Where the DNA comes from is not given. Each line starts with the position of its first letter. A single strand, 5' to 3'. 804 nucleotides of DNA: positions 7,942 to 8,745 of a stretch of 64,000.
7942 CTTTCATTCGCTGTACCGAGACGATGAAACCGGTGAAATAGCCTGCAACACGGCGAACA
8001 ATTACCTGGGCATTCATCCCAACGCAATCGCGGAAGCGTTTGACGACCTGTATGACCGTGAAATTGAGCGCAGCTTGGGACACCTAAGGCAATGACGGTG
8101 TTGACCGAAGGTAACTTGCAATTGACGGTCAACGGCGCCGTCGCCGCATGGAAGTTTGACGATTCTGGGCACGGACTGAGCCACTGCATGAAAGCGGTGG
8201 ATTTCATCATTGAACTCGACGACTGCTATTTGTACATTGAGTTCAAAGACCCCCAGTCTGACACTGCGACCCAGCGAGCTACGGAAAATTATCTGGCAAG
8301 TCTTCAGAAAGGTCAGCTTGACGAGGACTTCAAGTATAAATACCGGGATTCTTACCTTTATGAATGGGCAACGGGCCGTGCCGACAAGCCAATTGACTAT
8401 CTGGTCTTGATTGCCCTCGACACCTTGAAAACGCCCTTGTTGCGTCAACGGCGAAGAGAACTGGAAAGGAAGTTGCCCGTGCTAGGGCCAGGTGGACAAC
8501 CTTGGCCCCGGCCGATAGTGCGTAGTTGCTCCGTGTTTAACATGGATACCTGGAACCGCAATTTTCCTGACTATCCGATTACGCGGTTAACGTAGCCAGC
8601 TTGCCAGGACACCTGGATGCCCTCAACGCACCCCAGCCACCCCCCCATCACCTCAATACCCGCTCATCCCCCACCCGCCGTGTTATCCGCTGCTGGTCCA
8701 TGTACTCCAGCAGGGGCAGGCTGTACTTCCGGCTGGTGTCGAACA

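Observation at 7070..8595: Low-GC two-gene module next to the tRNA cluster: ABC-type ATPase plus small PD-(D/E)xK-like protein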

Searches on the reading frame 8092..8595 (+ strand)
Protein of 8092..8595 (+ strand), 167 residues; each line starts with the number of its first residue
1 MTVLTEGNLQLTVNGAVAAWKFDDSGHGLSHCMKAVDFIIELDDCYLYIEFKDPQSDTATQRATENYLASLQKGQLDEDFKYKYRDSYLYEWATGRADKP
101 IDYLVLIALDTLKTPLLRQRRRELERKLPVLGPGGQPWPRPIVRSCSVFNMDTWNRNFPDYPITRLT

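Call 4: search_protein_families(library=pfam, proteins=[window:8092-8595:+], max_evalue=1)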
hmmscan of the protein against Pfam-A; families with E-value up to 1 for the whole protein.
window:8092-8595:+ (167 aa): 0 families

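Call 5: search_protein_families(library=padloc, proteins=[window:8092-8595:+], max_evalue=1)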
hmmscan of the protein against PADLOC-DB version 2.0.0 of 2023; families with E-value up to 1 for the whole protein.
window:8092-8595:+ (167 aa): 11 families
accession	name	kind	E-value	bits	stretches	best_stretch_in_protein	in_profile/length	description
PDLC04229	HEC-02B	-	4.3e-59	197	1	1-166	1-168/171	-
PDLC04220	HEC-02B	-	1.3e-43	146.9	1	1-166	1-167/172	-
PDLC04227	HEC-02B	-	1.3e-30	104.5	1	5-166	11-179/184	-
PDLC04215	HEC-02B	-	8.9e-30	101.4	1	33-165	1-133/134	-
PDLC04219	HEC-02B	-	2.5e-19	67.7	1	3-166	5-170/171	-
PDLC04217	HEC-02B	-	3.8e-17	60.8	1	31-165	33-166/169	-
PDLC04216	HEC-02B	-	2.6e-14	51.5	1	7-161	13-176/185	-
PDLC04218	HEC-02B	-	1.7e-13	48.9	1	15-106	14-108/175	-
PDLC04226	HEC-02B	-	2.1e-12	45.4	1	5-165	6-166/171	-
PDLC04228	HEC-02B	-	0.006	14.5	1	1-59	1-63/199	-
PDLC04145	HEC-02A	-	0.049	11.8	1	2-59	2-66/170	-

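Call 6: search_protein_families(library=ncbifam, proteins=[window:8092-8595:+], max_evalue=1)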
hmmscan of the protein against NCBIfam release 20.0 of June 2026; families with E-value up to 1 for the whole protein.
window:8092-8595:+ (167 aa): 0 families

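Call 11: find_homologous_proteins(query=window:8092-8592:+, max_evalue=0.001)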
Query window:8092-8592:+ (167 aa): 749 proteins with E <= 0.001 among 790 candidates; the best 120 are listed.
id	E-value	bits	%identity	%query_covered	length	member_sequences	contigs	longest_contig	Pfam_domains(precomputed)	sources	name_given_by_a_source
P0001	8.0e-111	385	99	100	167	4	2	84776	-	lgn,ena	-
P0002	9.2e-89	313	81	100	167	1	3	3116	-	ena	-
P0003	2.2e-87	309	79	99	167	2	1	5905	-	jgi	jgi:hypothetical protein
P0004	3.8e-86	305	80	99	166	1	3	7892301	-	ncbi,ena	-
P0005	4.4e-86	305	78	98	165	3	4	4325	-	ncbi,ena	-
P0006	1.2e-85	303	78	99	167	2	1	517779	-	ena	-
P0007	1.2e-84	300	79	94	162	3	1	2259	-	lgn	-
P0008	1.5e-83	297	78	100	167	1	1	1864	-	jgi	-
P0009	2.2e-83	296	78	99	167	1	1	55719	-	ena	-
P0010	5.7e-83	295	77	99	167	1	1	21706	-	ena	-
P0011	2.6e-78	279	72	99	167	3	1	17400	-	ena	-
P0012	1.6e-77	277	74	100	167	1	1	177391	-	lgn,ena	-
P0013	2.3e-77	276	72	100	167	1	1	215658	-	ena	-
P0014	1.8e-76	273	70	99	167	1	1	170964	-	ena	-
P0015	4.6e-76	272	71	99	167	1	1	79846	-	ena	-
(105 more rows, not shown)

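Call 12: search_solved_structures(query=window:8092-8592:+, max_evalue=10)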
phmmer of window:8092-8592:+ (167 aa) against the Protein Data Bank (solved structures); distinct sequences matched with E-value up to 10: 3.
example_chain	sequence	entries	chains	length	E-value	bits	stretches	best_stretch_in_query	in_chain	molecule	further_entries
4r1l_A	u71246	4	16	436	0.77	12.5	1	85-136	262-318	Phenylacetate-coenzyme A ligase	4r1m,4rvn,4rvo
7sq3_A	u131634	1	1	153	2.3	10.9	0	72-128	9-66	Designed trefoil knot protein, variant 1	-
7sq4_A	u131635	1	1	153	5.1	9.8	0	72-128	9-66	Designed trefoil knot protein, variant 2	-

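Call 16: find_encoding_contigs(protein=P0001, flank=10000, max_places=4)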
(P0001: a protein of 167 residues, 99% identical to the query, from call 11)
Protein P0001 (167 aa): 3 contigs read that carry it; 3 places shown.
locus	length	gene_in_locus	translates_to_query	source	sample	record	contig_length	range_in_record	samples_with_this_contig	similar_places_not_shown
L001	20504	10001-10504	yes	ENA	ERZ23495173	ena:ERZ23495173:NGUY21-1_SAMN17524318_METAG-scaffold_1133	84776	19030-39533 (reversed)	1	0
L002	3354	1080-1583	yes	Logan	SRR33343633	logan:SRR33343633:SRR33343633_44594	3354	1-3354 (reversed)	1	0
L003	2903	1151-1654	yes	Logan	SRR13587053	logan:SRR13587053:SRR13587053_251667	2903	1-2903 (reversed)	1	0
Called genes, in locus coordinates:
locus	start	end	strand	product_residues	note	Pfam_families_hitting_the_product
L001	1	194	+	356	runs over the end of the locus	PF06739:SBBP (faint), PF13449:Phytase-like (faint), PF25021:TEN_NHL (faint), PF17170:DUF5128 (faint), PF08450:SGL (faint), PF01436:NHL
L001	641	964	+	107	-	-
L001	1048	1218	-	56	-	-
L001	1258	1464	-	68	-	-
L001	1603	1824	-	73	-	-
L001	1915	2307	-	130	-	PF16320:Ribosomal_L12_N, PF00542:Ribosomal_L12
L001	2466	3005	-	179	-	PF00466:Ribosomal_L10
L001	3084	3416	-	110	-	-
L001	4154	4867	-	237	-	PF00687:Ribosomal_L1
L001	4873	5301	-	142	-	PF03946:Ribosomal_L11_N, PF00298:Ribosomal_L11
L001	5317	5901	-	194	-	PF02357:NusG, PF00467:KOW (weak)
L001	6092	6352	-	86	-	PF00584:SecE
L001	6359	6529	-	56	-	PF00471:Ribosomal_L33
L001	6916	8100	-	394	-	PF00009:GTP_EFTU, PF03144:GTP_EFTU_D2, PF03143:GTP_EFTU_D3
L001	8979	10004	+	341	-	PF02463:SMC_N, PF13175:AAA_15 (weak), PF13476:AAA_23 (weak), PF13304:AAA_21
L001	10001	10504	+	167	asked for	-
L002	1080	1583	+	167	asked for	-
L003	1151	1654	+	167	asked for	-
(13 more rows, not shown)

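Call 17: find_related_loci(query=A1, collection=genome_contigs, flank=8000)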
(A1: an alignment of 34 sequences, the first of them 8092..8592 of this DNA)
Query A1 (167 aa) in genome_contigs; peptide patterns used: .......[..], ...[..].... (x = any residue, [..] = any of these).
344 stretches matched a pattern; 319 encode a relative of the query (tblastn E <= 1e-3); the best 80 are kept; 80 distinct loci.
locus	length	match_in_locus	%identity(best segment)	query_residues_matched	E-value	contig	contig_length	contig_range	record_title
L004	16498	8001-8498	80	1-166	5e-90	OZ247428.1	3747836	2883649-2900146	MAG: Dehalococcoidia bacterium isolate 98dfbe93-de8a-46f9-be85-8584a0b4116d genome assembly, chromosome: 1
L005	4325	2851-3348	78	1-166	3e-90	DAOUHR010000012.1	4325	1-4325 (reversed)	MAG TPA_asm: Dehalococcoidia bacterium isolate S16_99 k189_194848, whole genome shotgun sequence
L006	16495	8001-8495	67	1-165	3e-76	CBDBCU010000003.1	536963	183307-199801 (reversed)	MAG: Dehalococcoidia bacterium isolate b7e64017-226b-4aac-beac-0e83de6cf32f genome assembly, contig: contig_3, whole gen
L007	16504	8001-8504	65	1-167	8e-76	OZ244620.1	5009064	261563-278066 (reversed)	MAG: uncultured Candidatus Binatia bacterium isolate a6e05b1d-2203-4d92-b789-b8e4a46226c9 genome assembly, chromosome: 1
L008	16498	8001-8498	68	1-166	2e-73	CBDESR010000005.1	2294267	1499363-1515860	MAG: Dehalococcoidia bacterium isolate 12ea5684-3b4d-425b-8812-d35473491086 genome assembly, contig: contig_5, whole gen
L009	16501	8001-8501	62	1-167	4e-73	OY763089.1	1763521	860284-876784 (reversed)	MAG: Dehalococcoidia bacterium isolate e66569de-989e-459c-8942-bbbb2819a0b0 genome assembly, chromosome: 1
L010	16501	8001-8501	61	1-167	3e-72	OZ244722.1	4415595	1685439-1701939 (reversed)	MAG: Dehalococcoidia bacterium isolate b077b08e-e145-448e-a96a-cce4e44968b6 genome assembly, chromosome: 1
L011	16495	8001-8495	66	1-165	5e-72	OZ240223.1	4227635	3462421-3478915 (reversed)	MAG: Dehalococcoidia bacterium isolate f6a585c4-e35e-4cc9-a722-66a179f45198 genome assembly, chromosome: 1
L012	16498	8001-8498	67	1-166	1e-71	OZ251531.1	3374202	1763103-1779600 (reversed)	MAG: Dehalococcoidia bacterium isolate dbfc7836-c0f4-4258-ad9f-d4e7c961b2d4 genome assembly, chromosome: 1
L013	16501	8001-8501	62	1-167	1e-71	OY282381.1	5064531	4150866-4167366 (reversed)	MAG: uncultured Caldilineaceae bacterium genome assembly, chromosome: 1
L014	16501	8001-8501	62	1-167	3e-71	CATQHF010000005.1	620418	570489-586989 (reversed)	MAG: uncultured Dehalococcoidia bacterium isolate d4f5feb4-fdfc-4e97-8847-3d8bbc0da2e6 genome assembly, contig: contig_5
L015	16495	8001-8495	62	2-166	5e-71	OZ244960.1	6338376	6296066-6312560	MAG: Candidatus Latescibacterota bacterium isolate 84ceb019-2832-410a-8319-f59b3e32517b genome assembly, chromosome: 1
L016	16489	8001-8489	64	5-167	5e-71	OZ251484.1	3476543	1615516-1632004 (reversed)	MAG: Dehalococcoidia bacterium isolate ef173376-b59c-4e26-81a4-37713676cc5d genome assembly, chromosome: 1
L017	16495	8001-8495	62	1-165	1e-70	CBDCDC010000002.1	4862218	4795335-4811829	MAG: Candidatus Latescibacterota bacterium isolate a5674b02-4162-4bfe-8498-4cf7be1abab7 genome assembly, contig: contig_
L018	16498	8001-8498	63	1-166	5e-70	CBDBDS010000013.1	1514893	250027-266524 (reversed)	MAG: Dehalococcoidia bacterium isolate f8bda5a5-7022-4204-9cdc-196a94cbeb23 genome assembly, contig: contig_13, whole ge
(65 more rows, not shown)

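Call 21: predict_structure(alignment_id=A1)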
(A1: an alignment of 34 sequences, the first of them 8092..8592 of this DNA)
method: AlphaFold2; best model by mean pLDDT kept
length: 167 residues; sequences in the alignment: 34
mean_pLDDT: 86.3   pTM: 0.85
mean pLDDT of the five models: 86.3, 83.5, 83.2, 81.5, 80.1
residues with pLDDT >= 90: 92; 70-90: 56; 50-70: 13; < 50: 6
segments of 3 or more residues with pLDDT < 50: 28-32
pLDDT, mean of each block of 10 residues (from residue 1): 92 92 57 71 93 88 91 90 74 76 94 94 93 81 92 96 93
secondary structure, 60 per line:
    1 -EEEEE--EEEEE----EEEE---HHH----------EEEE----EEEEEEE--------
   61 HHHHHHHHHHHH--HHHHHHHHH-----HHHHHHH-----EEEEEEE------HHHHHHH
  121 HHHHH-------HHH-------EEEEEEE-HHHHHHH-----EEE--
elements in order: E2-6 E9-13 E18-21 E38-41 E46-52 H61-72 H75-83 H89-95 E101-107 H114-125 E143-149 H151-157 E163-165

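Call 24: fold_search(model_id=the predicted structure, library=pdb)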
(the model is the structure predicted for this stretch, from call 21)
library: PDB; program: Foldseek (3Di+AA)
matches with E <= 10: 404; with E <= 0.001: 0
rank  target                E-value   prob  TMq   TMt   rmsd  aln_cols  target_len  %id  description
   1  2p14                  3.8e-02  0.84  0.36  0.33   7.8       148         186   11  Crystal structure of small subunit (R.BspD6I2) of the heterodimeric restriction endonuclease R.BspD6I (released 2008-03-11)
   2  9nl2_A                5.6e-02  0.30  0.24  0.05  11.1       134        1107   12  Structure of R2 retrotransposon protein from Platysternon megacephalum initiating target-primed reverse transcription (released 2025-06-18)
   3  8z4i_B                1.3e-01  0.60  0.33  0.16   6.2       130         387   10  crystal structure of Cdn1 in complex with cA3 (released 2026-02-04)
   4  3fco_B                1.5e-01  0.11  0.18  0.14  11.9       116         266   13  Crystal Structure of 11beta-Hydroxysteroid Dehydrogenase 1 (11b-HSD1) in Complex with Benzamide Inhibitor (released 2009-12-01)
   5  1wtd_A                1.8e-01  0.44  0.36  0.25   7.9       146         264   14  Crystal structure of type II restrcition endonuclease, EcoO109I DNA-free form (released 2004-12-14)
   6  6hiw_DI               1.8e-01  0.13  0.23  0.12  13.6       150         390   13  Cryo-EM structure of the Trypanosoma brucei mitochondrial ribosome - This entry contains the complete small mitoribos (released 2018-09-26)
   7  9c1m_G                2.0e-01  0.25  0.21  0.10   7.2        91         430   12  HerA-DUF assembly 1 (released 2025-06-04)
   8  9ibq_A                2.4e-01  0.21  0.32  0.22   8.3       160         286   11  Structure of BstEII with DNA substrate (released 2026-03-04)
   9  3h6k_B                2.4e-01  0.08  0.18  0.14  12.5       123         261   13  Crystal Structure of Human 11-beta-hydroxysteroid-dehydrogenase Bound to an Ortho-chlro-sulfonyl-piperazine Inhibitor (released 2009-12-01)
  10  3frj_A                2.4e-01  0.08  0.19  0.14  12.6       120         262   12  Crystal Structure of 11b-Hydroxysteroid Dehydrogenase-1 (11b-HSD1) in Complex with Piperidyl Benzamide Inhibitor (released 2009-06-16)
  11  2wiw_B                2.6e-01  0.33  0.16  0.21   3.3        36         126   30  Crystal structures of Holliday junction resolvases from Archaeoglobus fulgidus bound to DNA substrate (released 2009-05-26)
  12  8gyg_B                2.6e-01  0.10  0.25  0.17  12.5       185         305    8  Purification ,Crystallization and X-ray Diffraction analysis of a novel arysulfatase from Pseudoalteromonas atlantica  (released 2023-10-18)
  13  3d4n_D                2.6e-01  0.08  0.18  0.13  12.0       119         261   14  Crystal Structure of Human 11-beta-Hydroxysteroid Dehydrogenase (HSD1) in Complex with Sulfonamide Inhibitor (released 2008-07-22)
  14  3d4n_A                2.8e-01  0.08  0.19  0.14  12.6       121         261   16  Crystal Structure of Human 11-beta-Hydroxysteroid Dehydrogenase (HSD1) in Complex with Sulfonamide Inhibitor (released 2008-07-22)
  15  3pdj_A                2.8e-01  0.08  0.18  0.13  12.5       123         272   13  Crystal Structure of Human 11-beta-Hydroxysteroid Dehydrogenase 1 (11b-HSD1) in Complex with 4,4-Disubstituted Cyclohe (released 2011-10-05)
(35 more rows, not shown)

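Call 25: fold_search(model_id=the predicted structure, library=viral)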
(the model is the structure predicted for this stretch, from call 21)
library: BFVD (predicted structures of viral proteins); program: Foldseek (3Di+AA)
matches with E <= 10: 662; with E <= 0.001: 0
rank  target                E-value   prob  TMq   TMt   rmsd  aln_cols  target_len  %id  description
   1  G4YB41                2.6e-02  0.44  0.30  0.17   9.5       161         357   17  (no name in the UniProt tables at hand)
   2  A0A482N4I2            2.8e-02  0.47  0.23  0.23   8.3       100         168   12  Putative exodeoxyribonuclease 8 PDDEXK-like domain-containing protein [Escherichia phage vB_EcoS_MM01]
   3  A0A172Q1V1            2.8e-02  0.16  0.20  0.19  12.2       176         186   14  Uncharacterized protein [Escherichia phage MX01]
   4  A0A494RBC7            3.1e-02  0.66  0.29  0.32   6.5       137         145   13  (no name in the UniProt tables at hand)
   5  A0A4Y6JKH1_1          4.3e-02  0.41  0.22  0.05  13.8       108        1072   21  RNA-directed RNA polymerase L [Dar es Salaam virus TZ-189]
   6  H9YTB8                4.9e-02  0.41  0.25  0.18   8.3       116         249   11  (no name in the UniProt tables at hand)
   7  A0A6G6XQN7            4.9e-02  0.25  0.25  0.12  10.7       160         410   11  (no name in the UniProt tables at hand)
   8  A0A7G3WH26            5.2e-02  0.60  0.36  0.37   6.2       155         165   14  Putative endodeoxyribonuclease I [Arthronema virus TR020]
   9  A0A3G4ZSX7            5.9e-02  0.47  0.26  0.08   7.4       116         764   14  Superfamily II DNA or RNA helicase [Terrestrivirus sp.]
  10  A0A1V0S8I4            5.9e-02  0.35  0.22  0.19   8.6       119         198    8  Putative helicase [Catovirus CTV1]
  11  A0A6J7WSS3            7.2e-02  0.51  0.31  0.35   7.1       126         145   14  Uncharacterized protein [uncultured Caudovirales phage]
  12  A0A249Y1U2            7.2e-02  0.30  0.20  0.12   8.5        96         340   17  (no name in the UniProt tables at hand)
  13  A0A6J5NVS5            7.2e-02  0.08  0.20  0.11  14.2       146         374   15  Uncharacterized protein [uncultured Caudovirales phage]
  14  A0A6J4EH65            7.7e-02  0.54  0.27  0.23   6.7       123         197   10  (no name in the UniProt tables at hand)
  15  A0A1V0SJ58            7.7e-02  0.51  0.24  0.05   7.8       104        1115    8  Superfamily II helicase [Klosneuvirus KNV1]
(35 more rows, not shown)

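Call 26: find_encoding_contigs(protein=P0004, flank=10000, max_places=2)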
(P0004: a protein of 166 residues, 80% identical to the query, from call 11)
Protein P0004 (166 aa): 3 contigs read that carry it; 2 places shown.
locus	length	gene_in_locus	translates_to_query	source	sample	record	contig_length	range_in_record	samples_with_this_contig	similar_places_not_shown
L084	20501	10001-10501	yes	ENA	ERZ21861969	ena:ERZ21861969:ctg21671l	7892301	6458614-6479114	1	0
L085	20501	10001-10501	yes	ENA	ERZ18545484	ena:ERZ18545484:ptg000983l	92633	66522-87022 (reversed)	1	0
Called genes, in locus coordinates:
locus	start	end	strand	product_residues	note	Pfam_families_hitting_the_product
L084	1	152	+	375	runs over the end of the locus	PF07394:DUF1501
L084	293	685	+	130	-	PF13650:Asp_protease_2, PF13975:gag-asp_proteas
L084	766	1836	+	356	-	PF06739:SBBP (faint), PF13449:Phytase-like (faint), PF25021:TEN_NHL (faint), PF17170:DUF5128 (faint), PF08450:SGL (weak), PF01436:NHL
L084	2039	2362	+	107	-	-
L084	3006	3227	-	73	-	-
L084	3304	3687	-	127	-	PF16320:Ribosomal_L12_N, PF00542:Ribosomal_L12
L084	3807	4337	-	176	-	PF00466:Ribosomal_L10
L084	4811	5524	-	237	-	PF00687:Ribosomal_L1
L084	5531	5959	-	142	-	PF03946:Ribosomal_L11_N, PF00298:Ribosomal_L11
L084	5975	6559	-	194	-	PF02357:NusG, PF00467:KOW (weak)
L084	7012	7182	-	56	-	PF00471:Ribosomal_L33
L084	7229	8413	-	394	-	PF00009:GTP_EFTU, PF03144:GTP_EFTU_D2, PF03143:GTP_EFTU_D3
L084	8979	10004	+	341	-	PF02463:SMC_N (faint), PF13175:AAA_15 (weak), PF13476:AAA_23 (weak), PF13304:AAA_21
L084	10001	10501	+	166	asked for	-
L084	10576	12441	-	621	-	PF00009:GTP_EFTU, PF01926:MMR_HSR1 (weak), PF03144:GTP_EFTU_D2, PF25461:Beta-barrel_SelB, PF09106:WHD_2nd_SelB, PF09107:WHD_3rd_SelB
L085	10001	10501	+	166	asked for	-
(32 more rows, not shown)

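Call 28: search_solved_structures(query=A1, max_evalue=10, show_alignments=2)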
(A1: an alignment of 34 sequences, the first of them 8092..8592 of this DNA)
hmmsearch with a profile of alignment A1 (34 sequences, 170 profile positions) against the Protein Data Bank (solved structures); distinct sequences matched with E-value up to 10: 0.

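Call 40: search_protein_representatives(alignment_id=A1)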
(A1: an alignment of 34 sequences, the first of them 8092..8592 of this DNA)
Query: 34 sequences, 170 profile positions. Proteins with E-value up to 0.001 (for the whole library): 836; up to 1e-10: 567; up to 1e-30: 148. The best 150 are listed.
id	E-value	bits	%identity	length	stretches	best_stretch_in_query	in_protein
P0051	1.9e-78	278.1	-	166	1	1-167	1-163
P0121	4.8e-65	234.5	-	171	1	1-167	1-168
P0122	3.0e-64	231.9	-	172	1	1-168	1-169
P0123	1.8e-62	226.1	-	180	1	1-167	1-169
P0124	4.6e-62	224.8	-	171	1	1-167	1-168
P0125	6.2e-62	224.4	-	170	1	1-168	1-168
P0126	2.2e-61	222.6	-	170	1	1-167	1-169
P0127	2.5e-59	215.9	-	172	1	1-168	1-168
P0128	9.5e-57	207.5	-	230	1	1-168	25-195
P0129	2.2e-53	196.6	-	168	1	1-167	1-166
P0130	3.5e-53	195.9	-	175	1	1-168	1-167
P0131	2.7e-52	193.0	-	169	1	1-165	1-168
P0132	3.4e-52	192.7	-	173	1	1-168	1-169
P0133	8.1e-52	191.5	-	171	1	2-168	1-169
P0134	3.2e-51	189.5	-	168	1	1-167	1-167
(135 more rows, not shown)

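Call 42: search_protein_families(library=pfam, alignment_id=A2, max_evalue=10)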
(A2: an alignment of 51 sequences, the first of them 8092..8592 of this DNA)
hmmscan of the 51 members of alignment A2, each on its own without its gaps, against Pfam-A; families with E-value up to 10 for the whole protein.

A. member 1, window:8092-8592:+ (167 aa): 0 families

B. families by the number of members that match (of 51 scanned): 21 families
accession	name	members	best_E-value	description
PF08378.17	NERD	3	0.0086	Nuclease-related domain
PF20366.3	DUF6661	2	0.00089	Family of unknown function (DUF6661)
PF25138.1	Phage_H_T_join_3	2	0.017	Phage head-tail joining protein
PF13635.12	DUF4143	2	0.042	Domain of unknown function (DUF4143)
PF04556.18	DpnII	2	0.052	DpnII restriction endonuclease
PF18299.6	R2K_2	1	0.025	ATP-grasp domain, R2K clade family 2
PF18663.7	Pallilysin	1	0.041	Pallilysin beta barrel domain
PF15119.11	APOC4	1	0.047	Apolipoprotein C4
PF14082.12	SduA_C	1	0.052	Shedu protein SduA, C-terminal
PF00466.25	Ribosomal_L10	1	0.084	Ribosomal protein L10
PF01043.26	SecA_PP_bind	1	0.093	SecA preprotein cross-linking domain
PF18276.7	TcA_TcB_BD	1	0.1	Tc toxin complex TcA C-terminal TcB-binding domain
PF15617.12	C-C_Bond_Lyase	1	0.13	C-C_Bond_Lyase of the TIM-Barrel fold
PF17080.10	SepA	1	0.15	Multidrug Resistance efflux pump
PF10881.14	DUF2726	1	0.16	Protein of unknown function (DUF2726)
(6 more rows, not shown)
